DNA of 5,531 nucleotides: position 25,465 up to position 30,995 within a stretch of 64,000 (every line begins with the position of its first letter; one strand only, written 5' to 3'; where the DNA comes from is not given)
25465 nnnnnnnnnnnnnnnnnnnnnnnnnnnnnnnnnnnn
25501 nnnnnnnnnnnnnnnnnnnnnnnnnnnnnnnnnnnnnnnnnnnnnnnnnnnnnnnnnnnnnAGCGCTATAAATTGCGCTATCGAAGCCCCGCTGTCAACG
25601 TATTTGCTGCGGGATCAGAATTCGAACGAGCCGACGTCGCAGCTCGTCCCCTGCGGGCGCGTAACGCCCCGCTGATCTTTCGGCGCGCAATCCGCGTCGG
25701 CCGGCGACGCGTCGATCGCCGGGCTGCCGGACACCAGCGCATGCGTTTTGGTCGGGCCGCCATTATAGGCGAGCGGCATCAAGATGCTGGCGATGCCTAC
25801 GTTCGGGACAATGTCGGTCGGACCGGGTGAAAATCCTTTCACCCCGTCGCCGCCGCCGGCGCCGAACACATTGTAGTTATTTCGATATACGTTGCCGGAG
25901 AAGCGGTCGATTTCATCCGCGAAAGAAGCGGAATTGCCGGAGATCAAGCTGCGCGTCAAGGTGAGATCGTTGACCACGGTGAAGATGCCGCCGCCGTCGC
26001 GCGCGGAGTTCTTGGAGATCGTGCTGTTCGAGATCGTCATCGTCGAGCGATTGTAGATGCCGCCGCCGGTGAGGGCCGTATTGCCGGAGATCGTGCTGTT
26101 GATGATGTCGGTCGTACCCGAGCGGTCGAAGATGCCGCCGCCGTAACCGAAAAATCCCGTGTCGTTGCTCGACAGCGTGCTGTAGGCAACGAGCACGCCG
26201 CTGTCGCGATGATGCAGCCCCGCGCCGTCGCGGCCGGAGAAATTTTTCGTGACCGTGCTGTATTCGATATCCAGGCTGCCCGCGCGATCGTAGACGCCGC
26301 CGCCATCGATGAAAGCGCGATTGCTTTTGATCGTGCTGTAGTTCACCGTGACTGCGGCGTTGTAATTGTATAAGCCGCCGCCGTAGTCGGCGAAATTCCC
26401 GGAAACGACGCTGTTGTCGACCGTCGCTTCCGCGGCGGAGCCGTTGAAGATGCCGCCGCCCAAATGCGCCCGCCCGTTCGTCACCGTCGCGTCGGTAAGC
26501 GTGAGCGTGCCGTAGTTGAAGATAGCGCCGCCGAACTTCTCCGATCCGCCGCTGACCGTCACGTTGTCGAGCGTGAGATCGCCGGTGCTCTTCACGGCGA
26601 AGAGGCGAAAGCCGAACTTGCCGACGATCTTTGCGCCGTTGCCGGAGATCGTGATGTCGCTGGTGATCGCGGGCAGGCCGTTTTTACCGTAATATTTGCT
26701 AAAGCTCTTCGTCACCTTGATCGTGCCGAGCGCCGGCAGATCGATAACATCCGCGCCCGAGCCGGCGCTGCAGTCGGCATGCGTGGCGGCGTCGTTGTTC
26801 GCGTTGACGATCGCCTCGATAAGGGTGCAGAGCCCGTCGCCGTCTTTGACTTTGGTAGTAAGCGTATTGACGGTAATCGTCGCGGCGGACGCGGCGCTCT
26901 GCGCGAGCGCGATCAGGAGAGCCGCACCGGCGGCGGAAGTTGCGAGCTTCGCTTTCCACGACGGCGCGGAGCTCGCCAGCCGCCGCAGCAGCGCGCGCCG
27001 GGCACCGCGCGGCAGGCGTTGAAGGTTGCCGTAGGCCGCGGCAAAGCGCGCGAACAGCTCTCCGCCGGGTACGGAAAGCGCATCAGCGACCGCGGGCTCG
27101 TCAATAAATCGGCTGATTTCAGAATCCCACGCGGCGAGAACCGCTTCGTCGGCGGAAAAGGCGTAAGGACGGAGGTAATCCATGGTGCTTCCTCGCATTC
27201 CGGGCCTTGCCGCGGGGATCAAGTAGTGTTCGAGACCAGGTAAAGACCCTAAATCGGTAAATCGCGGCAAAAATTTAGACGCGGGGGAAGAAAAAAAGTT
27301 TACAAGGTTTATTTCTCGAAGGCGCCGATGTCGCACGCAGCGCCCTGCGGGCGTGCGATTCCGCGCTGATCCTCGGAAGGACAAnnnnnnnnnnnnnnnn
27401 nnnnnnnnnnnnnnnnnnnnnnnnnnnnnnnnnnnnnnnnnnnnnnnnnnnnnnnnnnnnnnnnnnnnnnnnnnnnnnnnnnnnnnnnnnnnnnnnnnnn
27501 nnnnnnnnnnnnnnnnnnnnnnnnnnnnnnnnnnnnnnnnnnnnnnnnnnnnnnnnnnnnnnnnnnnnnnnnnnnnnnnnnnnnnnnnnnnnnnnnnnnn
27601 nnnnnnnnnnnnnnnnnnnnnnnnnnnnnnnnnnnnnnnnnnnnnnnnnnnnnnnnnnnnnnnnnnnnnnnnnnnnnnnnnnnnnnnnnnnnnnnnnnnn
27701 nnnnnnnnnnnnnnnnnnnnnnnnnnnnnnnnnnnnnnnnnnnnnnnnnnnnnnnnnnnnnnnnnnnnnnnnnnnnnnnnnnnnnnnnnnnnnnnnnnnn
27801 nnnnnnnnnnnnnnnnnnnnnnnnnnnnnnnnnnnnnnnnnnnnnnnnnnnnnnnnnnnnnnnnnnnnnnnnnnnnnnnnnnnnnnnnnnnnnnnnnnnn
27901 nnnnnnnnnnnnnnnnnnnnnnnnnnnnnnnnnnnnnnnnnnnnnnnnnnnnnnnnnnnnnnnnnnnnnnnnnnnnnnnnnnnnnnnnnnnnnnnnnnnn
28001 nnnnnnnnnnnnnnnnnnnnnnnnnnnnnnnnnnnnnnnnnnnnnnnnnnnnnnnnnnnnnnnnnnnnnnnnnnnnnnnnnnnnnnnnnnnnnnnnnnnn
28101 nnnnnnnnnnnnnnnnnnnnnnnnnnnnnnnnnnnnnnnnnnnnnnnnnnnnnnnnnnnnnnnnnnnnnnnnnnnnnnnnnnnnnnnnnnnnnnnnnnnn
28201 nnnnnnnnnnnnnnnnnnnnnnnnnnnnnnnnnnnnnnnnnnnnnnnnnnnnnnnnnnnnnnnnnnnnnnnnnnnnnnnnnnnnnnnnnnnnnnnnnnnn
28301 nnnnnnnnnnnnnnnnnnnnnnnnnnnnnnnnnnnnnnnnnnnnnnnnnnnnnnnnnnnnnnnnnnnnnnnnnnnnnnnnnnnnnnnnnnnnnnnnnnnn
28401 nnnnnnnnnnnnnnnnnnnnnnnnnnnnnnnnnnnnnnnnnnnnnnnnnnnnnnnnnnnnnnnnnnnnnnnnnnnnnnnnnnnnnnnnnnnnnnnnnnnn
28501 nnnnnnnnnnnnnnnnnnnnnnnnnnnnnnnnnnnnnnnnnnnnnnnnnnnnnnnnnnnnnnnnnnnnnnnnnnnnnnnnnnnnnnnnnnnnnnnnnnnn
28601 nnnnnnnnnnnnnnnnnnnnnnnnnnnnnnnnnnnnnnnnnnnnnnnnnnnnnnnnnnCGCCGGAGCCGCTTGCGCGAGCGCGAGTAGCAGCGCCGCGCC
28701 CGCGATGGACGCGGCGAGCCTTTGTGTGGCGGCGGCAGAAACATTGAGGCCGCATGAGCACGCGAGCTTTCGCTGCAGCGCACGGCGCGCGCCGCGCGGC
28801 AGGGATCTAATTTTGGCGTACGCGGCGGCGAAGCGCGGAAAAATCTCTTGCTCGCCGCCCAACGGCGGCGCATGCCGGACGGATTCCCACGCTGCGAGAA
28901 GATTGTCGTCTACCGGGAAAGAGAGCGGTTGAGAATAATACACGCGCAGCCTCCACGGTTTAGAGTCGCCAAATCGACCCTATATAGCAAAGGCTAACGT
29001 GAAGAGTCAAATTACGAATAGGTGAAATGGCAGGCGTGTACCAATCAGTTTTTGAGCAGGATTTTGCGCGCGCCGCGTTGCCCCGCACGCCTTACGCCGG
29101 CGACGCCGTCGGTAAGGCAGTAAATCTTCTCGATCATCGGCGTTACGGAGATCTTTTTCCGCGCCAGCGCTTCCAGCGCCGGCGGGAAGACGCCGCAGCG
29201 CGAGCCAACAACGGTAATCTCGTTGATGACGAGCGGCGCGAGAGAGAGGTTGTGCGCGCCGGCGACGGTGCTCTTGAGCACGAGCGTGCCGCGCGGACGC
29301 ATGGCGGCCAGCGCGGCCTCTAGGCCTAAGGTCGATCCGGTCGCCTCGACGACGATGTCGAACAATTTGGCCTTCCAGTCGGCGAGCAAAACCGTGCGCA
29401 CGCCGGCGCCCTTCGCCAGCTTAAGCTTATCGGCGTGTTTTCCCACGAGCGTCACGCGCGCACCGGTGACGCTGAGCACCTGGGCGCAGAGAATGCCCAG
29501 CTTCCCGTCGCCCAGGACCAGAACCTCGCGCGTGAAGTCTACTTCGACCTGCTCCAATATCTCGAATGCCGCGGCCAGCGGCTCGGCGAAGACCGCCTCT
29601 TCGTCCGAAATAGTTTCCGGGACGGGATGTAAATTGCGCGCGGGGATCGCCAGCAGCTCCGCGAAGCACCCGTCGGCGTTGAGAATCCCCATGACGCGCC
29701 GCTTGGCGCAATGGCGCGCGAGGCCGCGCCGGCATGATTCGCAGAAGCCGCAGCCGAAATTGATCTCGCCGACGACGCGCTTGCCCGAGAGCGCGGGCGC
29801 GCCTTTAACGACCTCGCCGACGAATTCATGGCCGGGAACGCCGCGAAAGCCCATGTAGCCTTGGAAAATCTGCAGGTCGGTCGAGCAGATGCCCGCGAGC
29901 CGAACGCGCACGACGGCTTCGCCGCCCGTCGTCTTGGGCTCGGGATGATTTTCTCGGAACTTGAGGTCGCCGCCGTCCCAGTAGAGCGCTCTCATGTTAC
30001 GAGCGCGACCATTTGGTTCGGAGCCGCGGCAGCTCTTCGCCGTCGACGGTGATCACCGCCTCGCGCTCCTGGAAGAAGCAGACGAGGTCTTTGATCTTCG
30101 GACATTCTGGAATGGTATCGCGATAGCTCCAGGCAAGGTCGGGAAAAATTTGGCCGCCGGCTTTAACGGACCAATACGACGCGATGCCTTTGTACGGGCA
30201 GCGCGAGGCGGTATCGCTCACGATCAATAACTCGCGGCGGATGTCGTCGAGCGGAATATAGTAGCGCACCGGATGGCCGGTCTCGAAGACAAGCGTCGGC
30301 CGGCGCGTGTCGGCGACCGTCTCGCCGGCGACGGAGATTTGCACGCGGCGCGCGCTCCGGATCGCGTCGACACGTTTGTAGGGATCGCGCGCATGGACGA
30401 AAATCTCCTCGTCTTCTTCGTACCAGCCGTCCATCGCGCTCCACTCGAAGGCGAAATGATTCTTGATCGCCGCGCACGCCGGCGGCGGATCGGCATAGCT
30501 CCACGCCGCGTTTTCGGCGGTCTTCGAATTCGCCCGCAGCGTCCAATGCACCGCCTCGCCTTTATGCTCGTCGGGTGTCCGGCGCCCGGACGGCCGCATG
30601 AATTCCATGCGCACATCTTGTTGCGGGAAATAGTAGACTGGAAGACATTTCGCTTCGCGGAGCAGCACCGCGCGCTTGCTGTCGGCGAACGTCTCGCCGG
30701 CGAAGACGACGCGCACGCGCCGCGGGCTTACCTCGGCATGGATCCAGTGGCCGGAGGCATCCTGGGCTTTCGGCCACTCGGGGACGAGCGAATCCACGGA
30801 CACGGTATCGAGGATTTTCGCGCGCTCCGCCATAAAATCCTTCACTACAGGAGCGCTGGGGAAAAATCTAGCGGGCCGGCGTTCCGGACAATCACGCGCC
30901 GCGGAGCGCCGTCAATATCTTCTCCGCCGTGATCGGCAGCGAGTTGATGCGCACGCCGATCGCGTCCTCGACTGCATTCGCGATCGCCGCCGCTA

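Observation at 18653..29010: Array of five paralogous membrane-anchored CSLREA/beta-helix proteins with an embedded TPR-GT9 heptosyltransferase-like enzyme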

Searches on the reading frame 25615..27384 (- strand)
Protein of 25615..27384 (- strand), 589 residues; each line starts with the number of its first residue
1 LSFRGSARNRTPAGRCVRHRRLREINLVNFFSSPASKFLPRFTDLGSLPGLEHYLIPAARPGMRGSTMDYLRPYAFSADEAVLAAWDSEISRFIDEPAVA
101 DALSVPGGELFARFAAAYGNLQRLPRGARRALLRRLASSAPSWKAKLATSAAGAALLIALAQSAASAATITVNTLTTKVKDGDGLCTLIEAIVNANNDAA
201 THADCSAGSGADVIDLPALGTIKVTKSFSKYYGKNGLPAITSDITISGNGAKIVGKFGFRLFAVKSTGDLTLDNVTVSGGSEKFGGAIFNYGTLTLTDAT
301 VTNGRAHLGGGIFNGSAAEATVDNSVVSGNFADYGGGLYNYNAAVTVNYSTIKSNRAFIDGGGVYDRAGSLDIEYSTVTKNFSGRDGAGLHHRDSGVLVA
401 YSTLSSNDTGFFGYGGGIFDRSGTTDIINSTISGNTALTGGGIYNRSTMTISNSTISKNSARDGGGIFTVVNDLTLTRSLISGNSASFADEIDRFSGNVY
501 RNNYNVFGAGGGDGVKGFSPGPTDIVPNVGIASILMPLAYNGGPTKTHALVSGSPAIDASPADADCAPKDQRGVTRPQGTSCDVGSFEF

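Call 4: search_protein_families(library=pfam, proteins=[window:25615-27384:-], max_evalue=0.01)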
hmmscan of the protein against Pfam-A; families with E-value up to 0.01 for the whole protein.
window:25615-27384:- (589 aa): 1 family
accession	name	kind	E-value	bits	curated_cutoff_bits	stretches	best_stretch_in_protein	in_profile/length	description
PF02415.23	Chlam_PMP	-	0.0034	17.9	20.6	0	453-469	1-18/19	Chlamydia polymorphic membrane protein (Chlamydia_PMP) repeat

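Call 5: search_protein_families(library=ncbifam, proteins=[window:25615-27384:-], max_evalue=0.01)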
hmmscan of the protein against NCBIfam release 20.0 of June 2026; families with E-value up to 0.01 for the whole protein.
window:25615-27384:- (589 aa): 2 families
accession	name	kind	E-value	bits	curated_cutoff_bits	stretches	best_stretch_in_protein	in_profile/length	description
NF041518.1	choice_anch_Q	domain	7.8e-22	77.3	25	1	535-589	4-57/58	choice-of-anchor Q domain-containing protein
TIGR04212.1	GlyGly_RbtA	equivalog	3.3e-11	42.2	295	2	154-358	8-236/605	rhombotarget A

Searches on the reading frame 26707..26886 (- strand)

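Call 51: search_protein_families(library=ncbifam, proteins=[window:26707-26886:-], max_evalue=10)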
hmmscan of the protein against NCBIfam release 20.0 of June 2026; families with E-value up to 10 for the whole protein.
seq(60 aa): 2 families
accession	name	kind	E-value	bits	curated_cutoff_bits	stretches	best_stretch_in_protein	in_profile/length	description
NF052465.1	typeII_restric_endo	equivalog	0.1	11.8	290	1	12-59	27-73/209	type II restriction-modification system restriction endonuclease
TIGR04214.1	CSLREA_Nterm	domain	2.9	7.9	25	1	4-30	1-27/27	CSLREA domain-containing protein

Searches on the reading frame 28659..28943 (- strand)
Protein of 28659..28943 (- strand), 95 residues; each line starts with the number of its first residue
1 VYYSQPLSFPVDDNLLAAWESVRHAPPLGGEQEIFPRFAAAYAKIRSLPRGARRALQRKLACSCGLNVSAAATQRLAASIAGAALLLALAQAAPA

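Call 51: search_protein_families(library=ncbifam, proteins=[window:28659-28943:-], max_evalue=10)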
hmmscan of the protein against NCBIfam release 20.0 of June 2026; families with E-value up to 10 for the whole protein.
seq(95 aa): 1 family
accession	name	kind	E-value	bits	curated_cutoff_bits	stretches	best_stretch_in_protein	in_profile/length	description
NF052446.1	SCO5555_fam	equivalog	0.041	13.7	40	1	37-64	13-42/65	SCO5555 family protein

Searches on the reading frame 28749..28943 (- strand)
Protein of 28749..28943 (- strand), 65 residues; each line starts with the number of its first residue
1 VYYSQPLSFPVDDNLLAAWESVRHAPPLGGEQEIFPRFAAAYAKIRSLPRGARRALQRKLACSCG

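Call 49: find_homologous_proteins(query=A4, max_evalue=0.001)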
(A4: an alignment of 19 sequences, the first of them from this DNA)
Query A4 (19 sequences) (65 aa, profile of the alignment): 46 proteins with E <= 0.001 among 3429 candidates.
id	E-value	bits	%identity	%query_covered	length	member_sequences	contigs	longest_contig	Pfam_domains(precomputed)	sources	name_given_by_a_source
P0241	2.0e-29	119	50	94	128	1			-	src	-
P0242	2.0e-29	119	49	97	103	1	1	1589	-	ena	-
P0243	4.8e-29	118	49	97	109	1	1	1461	-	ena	-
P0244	4.2e-27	112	49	95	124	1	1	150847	-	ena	-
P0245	4.8e-27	111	49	92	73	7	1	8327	-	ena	-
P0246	6.8e-27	111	46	92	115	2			-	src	-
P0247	8.7e-27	111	42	97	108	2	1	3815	-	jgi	jgi:hypothetical protein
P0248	1.5e-26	110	46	97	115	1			-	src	-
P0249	1.8e-26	110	45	98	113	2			-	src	-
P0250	2.3e-26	109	41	80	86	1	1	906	-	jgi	-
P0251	5.1e-26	108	50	97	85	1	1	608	-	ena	-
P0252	1.9e-25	106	46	91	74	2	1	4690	-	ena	-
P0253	8.4e-25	104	44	92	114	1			-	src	-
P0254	1.4e-24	104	54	94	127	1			-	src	-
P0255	3.2e-24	102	47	95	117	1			-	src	-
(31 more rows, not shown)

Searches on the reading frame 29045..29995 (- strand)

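Call 8: search_protein_families(library=pfam, proteins=[window:29045-29995:-], max_evalue=0.0001)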
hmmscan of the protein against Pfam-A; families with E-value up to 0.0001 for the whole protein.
window:29045-29995:- (316 aa): 3 families
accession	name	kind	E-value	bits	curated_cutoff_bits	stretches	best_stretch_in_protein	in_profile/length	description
PF08240.17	ADH_N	-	3.2e-21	76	23.5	1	25-127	3-104/104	Alcohol dehydrogenase GroES-like domain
PF00107.32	ADH_zinc_N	-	3.8e-14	53.2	31.8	1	166-275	2-125/129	Zinc-binding dehydrogenase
PF16912.11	Glu_dehyd_C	-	2.5e-05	24.3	34.9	1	155-243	31-131/211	Glucose dehydrogenase C-terminus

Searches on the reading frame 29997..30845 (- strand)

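Call 8: search_protein_families(library=pfam, proteins=[window:29997-30845:-], max_evalue=0.0001)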
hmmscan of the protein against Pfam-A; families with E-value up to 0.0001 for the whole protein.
window:29997-30845:- (282 aa): 1 family
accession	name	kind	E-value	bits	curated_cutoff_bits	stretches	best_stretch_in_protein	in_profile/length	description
PF04248.19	NTP_transf_9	-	1.7e-61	204.5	22.1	2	168-259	1-92/93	Domain of unknown function (DUF427)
